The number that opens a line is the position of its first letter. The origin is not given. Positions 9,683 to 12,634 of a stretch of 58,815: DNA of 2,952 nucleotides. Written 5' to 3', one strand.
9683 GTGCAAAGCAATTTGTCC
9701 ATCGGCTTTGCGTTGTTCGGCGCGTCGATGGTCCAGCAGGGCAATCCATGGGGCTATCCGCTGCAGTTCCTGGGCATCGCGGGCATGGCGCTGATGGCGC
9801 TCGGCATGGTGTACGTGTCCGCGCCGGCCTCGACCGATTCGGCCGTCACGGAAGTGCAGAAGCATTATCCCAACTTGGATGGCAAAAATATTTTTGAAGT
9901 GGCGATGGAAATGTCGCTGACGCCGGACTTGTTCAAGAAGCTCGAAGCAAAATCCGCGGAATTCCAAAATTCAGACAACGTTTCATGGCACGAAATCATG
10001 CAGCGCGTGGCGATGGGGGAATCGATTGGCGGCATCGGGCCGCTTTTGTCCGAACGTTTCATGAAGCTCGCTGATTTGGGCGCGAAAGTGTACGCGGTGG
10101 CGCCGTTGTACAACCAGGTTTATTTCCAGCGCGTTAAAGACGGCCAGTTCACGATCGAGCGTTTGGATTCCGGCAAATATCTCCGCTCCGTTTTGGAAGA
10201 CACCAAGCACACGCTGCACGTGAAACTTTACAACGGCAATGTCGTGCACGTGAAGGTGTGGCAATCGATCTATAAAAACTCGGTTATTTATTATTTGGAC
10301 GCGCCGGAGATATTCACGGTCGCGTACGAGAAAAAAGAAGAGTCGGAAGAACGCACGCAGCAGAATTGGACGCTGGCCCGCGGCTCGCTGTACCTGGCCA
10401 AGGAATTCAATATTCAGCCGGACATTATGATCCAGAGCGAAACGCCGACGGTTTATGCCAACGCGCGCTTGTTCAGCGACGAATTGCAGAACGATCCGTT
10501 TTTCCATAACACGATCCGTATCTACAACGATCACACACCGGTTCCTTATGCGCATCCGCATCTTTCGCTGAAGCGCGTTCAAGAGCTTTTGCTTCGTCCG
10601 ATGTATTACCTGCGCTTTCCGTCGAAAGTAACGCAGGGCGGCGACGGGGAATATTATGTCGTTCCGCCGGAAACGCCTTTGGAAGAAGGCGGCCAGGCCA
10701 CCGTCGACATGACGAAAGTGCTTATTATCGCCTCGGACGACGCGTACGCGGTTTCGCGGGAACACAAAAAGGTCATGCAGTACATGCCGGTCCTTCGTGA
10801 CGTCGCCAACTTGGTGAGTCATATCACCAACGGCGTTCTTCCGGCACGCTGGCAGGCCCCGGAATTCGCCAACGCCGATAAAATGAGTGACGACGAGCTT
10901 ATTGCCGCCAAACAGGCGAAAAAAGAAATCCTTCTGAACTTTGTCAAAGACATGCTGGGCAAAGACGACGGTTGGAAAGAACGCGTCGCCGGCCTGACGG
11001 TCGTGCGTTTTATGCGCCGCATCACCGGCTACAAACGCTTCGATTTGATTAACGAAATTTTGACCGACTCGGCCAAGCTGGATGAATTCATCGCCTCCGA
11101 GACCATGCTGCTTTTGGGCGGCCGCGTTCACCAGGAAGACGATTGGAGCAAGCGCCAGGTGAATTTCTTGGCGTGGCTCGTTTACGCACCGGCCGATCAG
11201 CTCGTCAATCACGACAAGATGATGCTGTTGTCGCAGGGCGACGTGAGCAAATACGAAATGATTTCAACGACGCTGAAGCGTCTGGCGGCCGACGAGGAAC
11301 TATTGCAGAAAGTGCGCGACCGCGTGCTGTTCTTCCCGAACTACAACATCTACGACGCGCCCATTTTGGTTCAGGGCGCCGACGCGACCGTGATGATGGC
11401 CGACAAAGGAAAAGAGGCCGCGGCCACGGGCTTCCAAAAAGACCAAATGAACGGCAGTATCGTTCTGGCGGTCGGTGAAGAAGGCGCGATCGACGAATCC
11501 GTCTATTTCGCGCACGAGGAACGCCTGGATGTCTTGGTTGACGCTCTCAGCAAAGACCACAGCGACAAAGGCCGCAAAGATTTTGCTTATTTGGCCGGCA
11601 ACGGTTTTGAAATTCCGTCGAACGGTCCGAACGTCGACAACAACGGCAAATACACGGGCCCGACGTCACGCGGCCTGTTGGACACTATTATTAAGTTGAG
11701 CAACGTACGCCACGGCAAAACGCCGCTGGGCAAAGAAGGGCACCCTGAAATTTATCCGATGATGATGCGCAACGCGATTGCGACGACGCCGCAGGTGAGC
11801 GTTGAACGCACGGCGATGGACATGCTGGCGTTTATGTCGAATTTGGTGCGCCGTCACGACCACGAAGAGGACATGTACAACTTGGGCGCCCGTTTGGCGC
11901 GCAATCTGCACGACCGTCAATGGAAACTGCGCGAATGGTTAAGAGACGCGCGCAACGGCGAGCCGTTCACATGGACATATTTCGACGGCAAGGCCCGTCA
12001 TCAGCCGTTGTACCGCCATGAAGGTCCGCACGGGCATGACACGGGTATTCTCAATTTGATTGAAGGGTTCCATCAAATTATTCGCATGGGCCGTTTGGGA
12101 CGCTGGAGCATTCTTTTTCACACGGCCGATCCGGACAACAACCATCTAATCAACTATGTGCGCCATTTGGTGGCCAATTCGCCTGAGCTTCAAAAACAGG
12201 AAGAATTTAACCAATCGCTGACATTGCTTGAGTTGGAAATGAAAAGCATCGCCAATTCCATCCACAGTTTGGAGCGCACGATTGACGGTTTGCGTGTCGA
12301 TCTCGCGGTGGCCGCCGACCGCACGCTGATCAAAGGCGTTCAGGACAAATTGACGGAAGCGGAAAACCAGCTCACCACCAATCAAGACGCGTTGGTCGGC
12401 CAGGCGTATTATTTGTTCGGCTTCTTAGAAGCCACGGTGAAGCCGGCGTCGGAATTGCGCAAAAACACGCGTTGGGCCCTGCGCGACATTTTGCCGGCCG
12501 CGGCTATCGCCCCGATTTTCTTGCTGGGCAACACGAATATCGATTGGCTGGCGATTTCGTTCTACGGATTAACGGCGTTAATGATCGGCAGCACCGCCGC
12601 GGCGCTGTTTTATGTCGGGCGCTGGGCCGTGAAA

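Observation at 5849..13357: Giant membrane-tethered fusion of ChaN/Tiki-like, class-3 FBPase-like and GT35 glucan-phosphorylase-like modules separated by TM hairpins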

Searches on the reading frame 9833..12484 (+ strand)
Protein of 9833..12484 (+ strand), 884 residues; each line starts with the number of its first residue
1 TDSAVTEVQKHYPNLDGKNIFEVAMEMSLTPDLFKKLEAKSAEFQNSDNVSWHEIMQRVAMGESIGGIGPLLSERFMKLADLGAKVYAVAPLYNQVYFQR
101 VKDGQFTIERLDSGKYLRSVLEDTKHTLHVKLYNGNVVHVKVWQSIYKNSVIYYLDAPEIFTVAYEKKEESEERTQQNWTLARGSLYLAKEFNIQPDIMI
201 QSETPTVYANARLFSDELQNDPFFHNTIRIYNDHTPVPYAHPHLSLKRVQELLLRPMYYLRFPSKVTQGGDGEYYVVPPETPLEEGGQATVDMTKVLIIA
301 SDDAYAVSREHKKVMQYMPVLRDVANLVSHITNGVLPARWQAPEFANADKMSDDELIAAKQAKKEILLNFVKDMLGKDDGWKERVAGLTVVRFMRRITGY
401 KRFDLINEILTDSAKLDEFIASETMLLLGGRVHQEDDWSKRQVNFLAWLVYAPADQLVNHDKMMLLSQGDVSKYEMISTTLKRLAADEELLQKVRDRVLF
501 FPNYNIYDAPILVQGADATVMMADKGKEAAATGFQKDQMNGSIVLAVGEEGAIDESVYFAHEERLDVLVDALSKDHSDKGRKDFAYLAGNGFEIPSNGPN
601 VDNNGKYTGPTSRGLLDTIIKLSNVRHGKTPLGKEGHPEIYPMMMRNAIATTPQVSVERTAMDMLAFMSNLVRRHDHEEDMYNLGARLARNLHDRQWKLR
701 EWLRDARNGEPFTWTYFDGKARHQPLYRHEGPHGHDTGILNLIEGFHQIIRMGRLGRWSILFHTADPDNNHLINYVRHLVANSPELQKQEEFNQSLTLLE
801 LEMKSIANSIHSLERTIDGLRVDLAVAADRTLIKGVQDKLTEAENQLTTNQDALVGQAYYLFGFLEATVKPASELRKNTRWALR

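Call 17: search_protein_families(library=pfam, proteins=[window:9833-12484:+], max_evalue=5)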
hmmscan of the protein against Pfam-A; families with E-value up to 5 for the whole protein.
window:9833-12484:+ (884 aa): 2 families
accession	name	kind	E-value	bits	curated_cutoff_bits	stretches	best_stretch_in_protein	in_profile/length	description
PF00343.26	Phosphorylase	-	3.4e-07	29.4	27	1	481-546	512-575/713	Carbohydrate phosphorylase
PF11279.13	DUF3080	-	0.11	12.1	26.5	1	114-149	275-310/315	Protein of unknown function (DUF3080)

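Call 24: find_homologous_proteins(query=window:9833-12484:+, max_evalue=0.1)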
Query window:9833-12484:+ (884 aa): 92 proteins with E <= 0.1 among 8000 candidates.
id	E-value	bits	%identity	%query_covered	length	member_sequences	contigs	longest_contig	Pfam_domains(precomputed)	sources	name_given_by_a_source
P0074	3.0e-222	758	64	60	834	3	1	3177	-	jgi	jgi:hypothetical protein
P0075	2.5e-100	355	35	74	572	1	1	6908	PF00343.27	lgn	-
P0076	3.2e-99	351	34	76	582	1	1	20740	PF00343.27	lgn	-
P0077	1.0e-98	350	35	74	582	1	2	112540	PF00343.27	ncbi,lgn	-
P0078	1.7e-97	346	35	74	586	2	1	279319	PF00343.27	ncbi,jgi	ncbi:MAG: glycogen/starch/alpha-glucan phosphorylase [Elusimicrobiota bacterium]|jgi:starch phosphor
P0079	2.3e-97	345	36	73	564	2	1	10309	PF00343.27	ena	-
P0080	5.2e-97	344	35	74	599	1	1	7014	PF08323.18,PF00343.27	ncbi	-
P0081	5.2e-97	344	35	74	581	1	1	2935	PF00343.27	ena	-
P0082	7.4e-97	344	34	75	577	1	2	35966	PF00343.27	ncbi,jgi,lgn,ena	jgi:starch phosphorylase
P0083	2.0e-96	342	35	74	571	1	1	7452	PF00343.27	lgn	-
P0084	3.4e-96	341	35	74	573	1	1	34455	PF08323.18,PF00343.27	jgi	-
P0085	4.7e-96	341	35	74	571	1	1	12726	PF00343.27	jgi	jgi:glucan phosphorylase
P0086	6.3e-96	340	35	62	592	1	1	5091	PF08323.18,PF00343.27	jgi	jgi:glucan phosphorylase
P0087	7.6e-96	340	36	75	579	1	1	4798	PF08323.18,PF00343.27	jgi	jgi:glycogen phosphorylase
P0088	2.3e-95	339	36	74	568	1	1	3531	PF08323.18,PF00343.27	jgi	-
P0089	3.1e-95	338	34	74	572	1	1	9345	PF08323.18,PF00343.27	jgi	jgi:starch phosphorylase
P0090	4.2e-95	338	35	74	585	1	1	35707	PF00343.27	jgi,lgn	-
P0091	4.5e-95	338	35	74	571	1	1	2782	PF00343.27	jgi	-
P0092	4.8e-95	338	35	74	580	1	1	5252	PF00343.27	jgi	jgi:starch phosphorylase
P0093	1.0e-94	336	35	74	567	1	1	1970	PF00343.27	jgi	jgi:starch phosphorylase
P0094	1.2e-94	336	36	74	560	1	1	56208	PF08323.18,PF00343.27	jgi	-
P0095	1.3e-94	336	37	65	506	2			PF08323.18,PF00343.27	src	-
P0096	1.5e-94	336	35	73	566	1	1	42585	PF08323.18,PF00343.27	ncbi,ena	-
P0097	1.6e-94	336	35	74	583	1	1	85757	PF00343.27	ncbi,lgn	-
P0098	2.2e-94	335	35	74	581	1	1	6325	PF00343.27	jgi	jgi:glycogen phosphorylase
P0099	5.4e-94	334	36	74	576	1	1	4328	PF00343.27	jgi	jgi:starch phosphorylase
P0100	5.5e-94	334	35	74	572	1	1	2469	PF08323.18,PF00343.27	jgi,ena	-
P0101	8.8e-94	333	35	74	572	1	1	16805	PF00343.27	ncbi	-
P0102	1.0e-93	333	34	74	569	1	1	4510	PF00343.27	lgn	-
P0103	1.1e-93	333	35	74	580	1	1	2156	PF00343.27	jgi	-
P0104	1.9e-93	332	35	74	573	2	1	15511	PF08323.18,PF00343.27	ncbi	-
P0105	3.7e-93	331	36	60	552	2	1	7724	PF00534.27,PF00343.27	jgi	jgi:glucan phosphorylase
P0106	3.8e-93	331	36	69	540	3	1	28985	PF00343.27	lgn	-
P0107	3.9e-93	331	33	75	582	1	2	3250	PF00534.27,PF00343.27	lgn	-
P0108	1.0e-92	330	35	73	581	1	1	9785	PF00343.27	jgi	-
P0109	3.8e-92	328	34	74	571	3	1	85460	PF00343.27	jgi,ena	-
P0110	9.4e-92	327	33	75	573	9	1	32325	PF00343.27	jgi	jgi:glucan phosphorylase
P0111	1.5e-91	326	34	74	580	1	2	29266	PF00343.27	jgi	jgi:glucan phosphorylase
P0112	1.7e-91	326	34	73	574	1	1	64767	PF00343.27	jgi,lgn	-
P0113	2.4e-91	325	33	74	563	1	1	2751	PF00343.27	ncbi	-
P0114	3.3e-91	325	34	74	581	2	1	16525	PF00343.27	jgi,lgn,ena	-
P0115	5.8e-91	324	36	61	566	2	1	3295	PF00343.27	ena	-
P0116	6.3e-91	324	33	73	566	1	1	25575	PF00343.27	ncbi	-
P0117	7.1e-91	324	34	74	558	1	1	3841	PF08323.18,PF00343.27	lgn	-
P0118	1.2e-90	323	35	74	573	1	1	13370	PF00343.27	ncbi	-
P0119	1.4e-90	323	34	73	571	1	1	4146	PF00343.27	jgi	jgi:starch phosphorylase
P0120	1.4e-90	323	35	74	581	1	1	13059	PF00343.27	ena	-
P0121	5.1e-90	321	34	74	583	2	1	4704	PF00343.27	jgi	jgi:glycogen phosphorylase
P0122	6.1e-90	321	33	74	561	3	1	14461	PF08323.18,PF00343.27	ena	-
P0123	6.5e-90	321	35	68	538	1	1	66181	PF08323.18,PF00343.27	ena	-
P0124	8.3e-89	317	33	74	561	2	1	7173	PF00343.27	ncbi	-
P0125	1.9e-88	316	33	74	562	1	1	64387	PF08323.18,PF00343.27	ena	-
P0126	1.9e-88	316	33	74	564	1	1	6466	PF00343.27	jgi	-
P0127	2.3e-88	315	34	73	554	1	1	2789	PF00343.27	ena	-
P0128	2.4e-88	315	33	74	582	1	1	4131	PF00343.27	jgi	jgi:glucan phosphorylase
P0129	3.3e-88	315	33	74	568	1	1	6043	PF00534.27,PF08323.18,PF00343.27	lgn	-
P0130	3.9e-88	315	33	75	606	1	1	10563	PF00343.27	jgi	jgi:starch phosphorylase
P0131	5.7e-88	314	32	73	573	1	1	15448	PF00343.27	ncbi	-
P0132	8.2e-88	314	33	74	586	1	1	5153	PF00343.27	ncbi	-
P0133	1.6e-87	313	33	74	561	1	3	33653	PF00343.27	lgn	-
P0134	2.0e-87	312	34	73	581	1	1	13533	PF00343.27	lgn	-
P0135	2.1e-87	312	33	74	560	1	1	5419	PF00343.27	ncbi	-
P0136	7.5e-87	310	33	74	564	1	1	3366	PF08323.18,PF00343.27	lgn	-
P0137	1.1e-86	310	33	74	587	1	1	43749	PF00343.27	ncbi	ncbi:MAG: glycogen/starch/alpha-glucan phosphorylase [bacterium]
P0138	1.2e-86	310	35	65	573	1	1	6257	PF00343.27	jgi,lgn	-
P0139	2.6e-86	309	34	72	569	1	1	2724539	PF00343.27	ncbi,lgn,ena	-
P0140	7.1e-85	304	33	74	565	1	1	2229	PF00343.27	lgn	-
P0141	1.8e-84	303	33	74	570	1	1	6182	PF00343.27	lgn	-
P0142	2.3e-84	302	35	57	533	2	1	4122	PF08323.18,PF00343.27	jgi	jgi:starch phosphorylase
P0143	6.5e-84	301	31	73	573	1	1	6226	PF00343.27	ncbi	-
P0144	7.0e-84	301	32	74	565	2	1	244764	PF08323.18,PF00343.27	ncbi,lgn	-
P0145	1.4e-83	300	33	74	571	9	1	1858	PF00343.27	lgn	-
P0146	1.9e-83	299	32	74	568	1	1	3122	PF08323.18,PF00343.27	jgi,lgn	-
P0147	2.4e-83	299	32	73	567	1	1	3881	PF00343.27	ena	-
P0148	2.7e-83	299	33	73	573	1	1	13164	PF00343.27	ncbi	-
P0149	2.9e-82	295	30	75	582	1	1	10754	PF00343.27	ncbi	-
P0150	1.0e-81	293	31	74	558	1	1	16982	PF00343.27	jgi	jgi:glucan phosphorylase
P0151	2.6e-81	292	32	74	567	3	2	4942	PF00534.27,PF00343.27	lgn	-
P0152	7.5e-81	291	33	74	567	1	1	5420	PF00343.27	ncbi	-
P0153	5.7e-79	284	31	74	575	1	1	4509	PF00343.27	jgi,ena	-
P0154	8.1e-79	284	33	61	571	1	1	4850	PF08323.18,PF00343.27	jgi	jgi:glucan phosphorylase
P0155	2.0e-78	283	31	73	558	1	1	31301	PF00343.27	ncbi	-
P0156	2.2e-76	276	31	74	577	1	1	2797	PF00343.27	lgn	-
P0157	3.4e-76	275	31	73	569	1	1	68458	PF00343.27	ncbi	-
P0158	9.8e-76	274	32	73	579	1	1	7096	PF00343.27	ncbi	-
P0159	9.2e-75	270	33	73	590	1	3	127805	PF08323.18,PF00343.27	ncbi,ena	-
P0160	2.8e-5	41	23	55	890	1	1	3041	PF11897.14,PF13185.13,PF01590.33,PF00343.27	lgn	-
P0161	1.5e-4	38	23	55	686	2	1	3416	PF11897.14,PF00343.27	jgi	jgi:glycogen phosphorylase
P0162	6.3e-3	33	22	67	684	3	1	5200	PF11897.14,PF00343.27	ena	-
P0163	8.9e-3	32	22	59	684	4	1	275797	PF11897.14,PF00343.27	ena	-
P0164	4.4e-2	30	23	55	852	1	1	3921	PF11897.14,PF28476.1,PF00343.27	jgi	jgi:glycogen phosphorylase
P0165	7.7e-2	29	23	68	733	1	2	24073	PF11897.14,PF00343.27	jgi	jgi:starch phosphorylase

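Call 41: search_solved_structures(query=A3, max_evalue=0.001, show_alignments=2)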
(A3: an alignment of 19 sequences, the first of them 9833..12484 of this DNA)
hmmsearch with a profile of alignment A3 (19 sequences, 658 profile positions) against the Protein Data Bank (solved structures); distinct sequences matched with E-value up to 0.001: 48.
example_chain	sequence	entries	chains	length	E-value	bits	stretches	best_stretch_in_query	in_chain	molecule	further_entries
20yr_A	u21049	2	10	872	8.9e-24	87.1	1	54-493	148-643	Alpha-glucan family phosphorylase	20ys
9l6i_A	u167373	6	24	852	1.3e-23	86.6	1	54-493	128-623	Alpha-glucan family phosphorylase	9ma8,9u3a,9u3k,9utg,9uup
1xoi_A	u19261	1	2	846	5e-16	61.4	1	372-591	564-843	Glycogen phosphorylase, liver form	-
1fa9_A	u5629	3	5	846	5.1e-16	61.4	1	372-591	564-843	GLYCOGEN PHOSPHORYLASE, LIVER FORM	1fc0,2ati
1em6_A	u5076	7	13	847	5.1e-16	61.4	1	372-591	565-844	LIVER GLYCOGEN PHOSPHORYLASE | Glycogen phosphorylase, liver form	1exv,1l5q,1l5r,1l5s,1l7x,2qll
3dd1_A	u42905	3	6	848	5.1e-16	61.4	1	372-591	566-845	Glycogen phosphorylase, liver form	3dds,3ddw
2zb2_A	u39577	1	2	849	5.1e-16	61.4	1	372-591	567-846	Glycogen phosphorylase, liver form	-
1z8d_A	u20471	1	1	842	8.5e-16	60.7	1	264-567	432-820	Glycogen phosphorylase, muscle form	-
3nc4_A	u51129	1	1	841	1.1e-15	60.3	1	264-566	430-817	Glycogen phosphorylase, muscle form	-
2pyd_A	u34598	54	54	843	1.2e-15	60.3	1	264-566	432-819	Glycogen phosphorylase, muscle form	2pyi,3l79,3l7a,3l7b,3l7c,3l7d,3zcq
1axr_A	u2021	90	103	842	1.2e-15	60.2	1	264-566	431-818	GLYCOGEN PHOSPHORYLASE | PROTEIN (GLYCOGEN PHOSPHORYLASE) | GLYCOGEN PHOSPHORYLASE, MUSCLE FORM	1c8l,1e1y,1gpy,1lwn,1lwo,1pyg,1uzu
2gm9_A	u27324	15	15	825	1.2e-15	60.2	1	264-565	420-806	Glycogen phosphorylase, muscle form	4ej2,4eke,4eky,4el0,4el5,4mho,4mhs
2ffr_A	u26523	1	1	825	1.2e-15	60.2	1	264-565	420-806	Glycogen phosphorylase, muscle form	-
2gj4_A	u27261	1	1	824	1.2e-15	60.2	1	264-565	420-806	Glycogen phosphorylase, muscle form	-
1c50_A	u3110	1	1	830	1.3e-15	60.1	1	264-566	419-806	PROTEIN (GLYCOGEN PHOSPHORYLASE)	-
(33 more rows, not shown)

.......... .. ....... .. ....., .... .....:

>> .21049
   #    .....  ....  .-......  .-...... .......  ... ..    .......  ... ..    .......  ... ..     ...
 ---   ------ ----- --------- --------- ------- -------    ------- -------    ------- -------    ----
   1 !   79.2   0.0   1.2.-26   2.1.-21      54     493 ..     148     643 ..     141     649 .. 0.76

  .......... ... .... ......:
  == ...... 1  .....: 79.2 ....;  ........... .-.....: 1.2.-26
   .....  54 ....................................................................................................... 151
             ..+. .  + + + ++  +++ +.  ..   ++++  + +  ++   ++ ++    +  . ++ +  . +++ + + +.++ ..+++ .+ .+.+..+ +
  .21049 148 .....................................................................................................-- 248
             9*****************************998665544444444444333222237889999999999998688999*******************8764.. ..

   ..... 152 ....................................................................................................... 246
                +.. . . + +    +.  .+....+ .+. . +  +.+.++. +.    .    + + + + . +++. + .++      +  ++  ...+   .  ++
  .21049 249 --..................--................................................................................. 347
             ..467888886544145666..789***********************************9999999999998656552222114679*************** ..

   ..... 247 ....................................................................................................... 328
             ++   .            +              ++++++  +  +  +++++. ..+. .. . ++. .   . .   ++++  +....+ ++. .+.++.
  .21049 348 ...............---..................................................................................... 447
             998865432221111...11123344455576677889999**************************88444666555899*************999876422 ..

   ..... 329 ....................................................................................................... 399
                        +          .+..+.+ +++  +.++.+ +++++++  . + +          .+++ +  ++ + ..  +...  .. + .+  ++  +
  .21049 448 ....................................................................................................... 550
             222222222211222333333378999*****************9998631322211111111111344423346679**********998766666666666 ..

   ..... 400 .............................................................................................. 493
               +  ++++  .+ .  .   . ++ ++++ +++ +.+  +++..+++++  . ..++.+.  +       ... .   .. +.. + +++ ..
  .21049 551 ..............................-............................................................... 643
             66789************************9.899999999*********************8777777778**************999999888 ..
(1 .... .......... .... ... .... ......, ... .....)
